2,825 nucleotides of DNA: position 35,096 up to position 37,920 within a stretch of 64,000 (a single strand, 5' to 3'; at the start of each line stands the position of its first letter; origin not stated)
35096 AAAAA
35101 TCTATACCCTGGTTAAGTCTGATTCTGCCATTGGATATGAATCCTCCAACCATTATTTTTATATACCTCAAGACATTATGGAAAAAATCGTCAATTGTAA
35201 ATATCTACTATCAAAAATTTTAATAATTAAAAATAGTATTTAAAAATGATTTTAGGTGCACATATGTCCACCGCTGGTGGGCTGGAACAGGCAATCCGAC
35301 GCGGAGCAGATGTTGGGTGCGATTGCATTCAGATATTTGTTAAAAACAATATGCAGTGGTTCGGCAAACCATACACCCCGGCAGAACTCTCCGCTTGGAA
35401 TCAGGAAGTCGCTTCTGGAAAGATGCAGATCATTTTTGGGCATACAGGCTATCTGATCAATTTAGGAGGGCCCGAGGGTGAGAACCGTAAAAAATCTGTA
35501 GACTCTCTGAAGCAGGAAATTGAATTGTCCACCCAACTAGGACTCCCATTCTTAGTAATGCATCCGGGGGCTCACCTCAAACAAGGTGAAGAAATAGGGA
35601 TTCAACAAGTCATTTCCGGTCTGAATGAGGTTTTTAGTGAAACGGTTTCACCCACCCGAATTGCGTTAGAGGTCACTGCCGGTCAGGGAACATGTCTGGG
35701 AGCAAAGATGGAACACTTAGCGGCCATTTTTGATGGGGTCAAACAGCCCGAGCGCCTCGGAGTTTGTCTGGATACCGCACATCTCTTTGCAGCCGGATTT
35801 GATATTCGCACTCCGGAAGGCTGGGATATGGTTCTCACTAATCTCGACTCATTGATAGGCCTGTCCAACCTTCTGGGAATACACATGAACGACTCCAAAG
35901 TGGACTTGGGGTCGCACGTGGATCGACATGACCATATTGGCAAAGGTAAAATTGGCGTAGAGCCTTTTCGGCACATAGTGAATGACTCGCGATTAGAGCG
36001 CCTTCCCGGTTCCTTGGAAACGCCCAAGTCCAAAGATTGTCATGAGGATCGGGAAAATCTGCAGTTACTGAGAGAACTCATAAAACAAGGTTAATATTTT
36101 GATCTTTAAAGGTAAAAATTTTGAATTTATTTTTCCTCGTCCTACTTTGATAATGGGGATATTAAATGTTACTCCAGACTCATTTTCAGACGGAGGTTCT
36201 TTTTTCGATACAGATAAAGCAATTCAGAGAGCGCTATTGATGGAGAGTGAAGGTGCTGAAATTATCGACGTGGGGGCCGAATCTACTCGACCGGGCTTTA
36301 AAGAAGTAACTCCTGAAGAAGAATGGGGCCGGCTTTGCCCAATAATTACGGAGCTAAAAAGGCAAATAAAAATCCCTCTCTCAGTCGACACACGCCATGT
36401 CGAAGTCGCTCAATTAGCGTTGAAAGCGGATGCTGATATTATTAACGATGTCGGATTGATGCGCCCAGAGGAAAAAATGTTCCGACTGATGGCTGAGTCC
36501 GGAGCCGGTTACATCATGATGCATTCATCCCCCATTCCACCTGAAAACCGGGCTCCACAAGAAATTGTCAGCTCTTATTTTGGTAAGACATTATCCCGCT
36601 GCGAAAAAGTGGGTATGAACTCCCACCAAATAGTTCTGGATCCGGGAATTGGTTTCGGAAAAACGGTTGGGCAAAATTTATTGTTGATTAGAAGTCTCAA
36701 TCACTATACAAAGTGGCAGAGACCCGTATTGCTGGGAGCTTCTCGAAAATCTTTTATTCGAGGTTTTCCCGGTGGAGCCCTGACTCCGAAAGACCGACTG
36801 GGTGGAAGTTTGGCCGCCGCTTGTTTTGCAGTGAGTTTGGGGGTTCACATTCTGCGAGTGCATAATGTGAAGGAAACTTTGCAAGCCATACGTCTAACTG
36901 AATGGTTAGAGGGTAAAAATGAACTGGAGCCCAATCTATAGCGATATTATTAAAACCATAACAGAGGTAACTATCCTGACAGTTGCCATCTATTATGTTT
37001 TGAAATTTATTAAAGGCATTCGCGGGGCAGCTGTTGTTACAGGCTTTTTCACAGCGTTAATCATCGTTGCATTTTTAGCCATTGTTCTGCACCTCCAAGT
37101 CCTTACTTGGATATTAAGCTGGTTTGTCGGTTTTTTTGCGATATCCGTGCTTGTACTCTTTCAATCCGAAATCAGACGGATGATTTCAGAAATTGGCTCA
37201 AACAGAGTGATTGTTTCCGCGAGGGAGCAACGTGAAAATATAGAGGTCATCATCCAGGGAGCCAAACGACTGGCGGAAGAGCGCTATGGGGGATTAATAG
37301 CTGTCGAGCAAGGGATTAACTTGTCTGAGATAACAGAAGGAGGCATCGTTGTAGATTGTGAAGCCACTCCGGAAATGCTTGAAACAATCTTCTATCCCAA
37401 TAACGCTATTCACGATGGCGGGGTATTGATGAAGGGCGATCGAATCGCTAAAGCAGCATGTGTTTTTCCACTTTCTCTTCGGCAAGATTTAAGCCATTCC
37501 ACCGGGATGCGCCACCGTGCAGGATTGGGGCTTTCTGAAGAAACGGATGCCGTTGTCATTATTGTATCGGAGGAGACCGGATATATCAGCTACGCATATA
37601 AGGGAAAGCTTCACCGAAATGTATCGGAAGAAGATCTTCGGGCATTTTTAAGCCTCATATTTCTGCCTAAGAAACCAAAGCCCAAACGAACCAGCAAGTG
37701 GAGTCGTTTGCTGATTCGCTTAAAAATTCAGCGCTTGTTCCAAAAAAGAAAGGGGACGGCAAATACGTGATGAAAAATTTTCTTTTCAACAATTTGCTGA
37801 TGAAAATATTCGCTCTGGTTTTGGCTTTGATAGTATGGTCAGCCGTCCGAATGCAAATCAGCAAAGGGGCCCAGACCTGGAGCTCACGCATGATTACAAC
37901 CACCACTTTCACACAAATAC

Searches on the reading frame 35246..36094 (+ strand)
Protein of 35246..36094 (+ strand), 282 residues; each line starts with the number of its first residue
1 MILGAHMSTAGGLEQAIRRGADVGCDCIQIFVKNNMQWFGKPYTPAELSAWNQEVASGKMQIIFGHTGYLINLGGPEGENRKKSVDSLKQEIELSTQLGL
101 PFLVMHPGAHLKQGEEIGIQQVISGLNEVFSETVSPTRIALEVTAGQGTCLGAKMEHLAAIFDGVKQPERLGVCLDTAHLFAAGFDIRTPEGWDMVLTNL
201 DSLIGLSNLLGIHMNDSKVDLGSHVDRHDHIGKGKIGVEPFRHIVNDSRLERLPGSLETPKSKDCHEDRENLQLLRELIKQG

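Call 8: search_protein_families(library=pfam, proteins=[window:35246-36094:+], max_evalue=0.001)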
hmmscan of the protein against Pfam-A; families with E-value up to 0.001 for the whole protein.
window:35246-36094:+ (282 aa): 1 family
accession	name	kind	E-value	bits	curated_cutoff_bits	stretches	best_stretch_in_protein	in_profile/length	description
PF01261.30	AP_endonuc_2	-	1.7e-47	162.7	31.1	1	19-276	3-247/249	Xylose isomerase-like TIM barrel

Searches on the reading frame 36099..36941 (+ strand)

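Call 8: search_protein_families(library=pfam, proteins=[window:36099-36941:+], max_evalue=0.001)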
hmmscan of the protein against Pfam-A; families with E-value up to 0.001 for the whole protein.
window:36099-36941:+ (280 aa): 1 family
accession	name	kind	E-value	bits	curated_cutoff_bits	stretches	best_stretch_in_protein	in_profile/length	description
PF00809.28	Pterin_bind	-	8.8e-69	232.3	25.5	1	19-255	1-244/244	Pterin binding enzyme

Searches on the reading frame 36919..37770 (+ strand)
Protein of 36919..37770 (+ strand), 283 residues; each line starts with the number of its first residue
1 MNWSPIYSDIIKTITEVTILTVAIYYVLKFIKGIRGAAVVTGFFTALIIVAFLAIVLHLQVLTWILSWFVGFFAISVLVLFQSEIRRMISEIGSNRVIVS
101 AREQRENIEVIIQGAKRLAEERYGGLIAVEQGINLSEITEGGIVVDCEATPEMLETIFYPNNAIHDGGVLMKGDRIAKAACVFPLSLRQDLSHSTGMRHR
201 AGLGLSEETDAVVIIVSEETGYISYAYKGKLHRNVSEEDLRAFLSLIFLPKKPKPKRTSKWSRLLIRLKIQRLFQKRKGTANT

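Call 32: search_protein_families(library=pfam, proteins=[window:36919-37770:+], max_evalue=0.0001)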
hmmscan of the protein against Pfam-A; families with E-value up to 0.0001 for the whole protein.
window:36919-37770:+ (283 aa): 2 families
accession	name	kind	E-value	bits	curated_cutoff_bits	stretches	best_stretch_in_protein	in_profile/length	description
PF02457.21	DAC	-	6.7e-36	122.9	27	1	113-231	2-119/119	DisA bacterial checkpoint controller nucleotide-binding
PF19293.4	CdaA_N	-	1.4e-05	25.6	23.8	1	11-85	7-81/81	CdaA N-terminal transmembrane domain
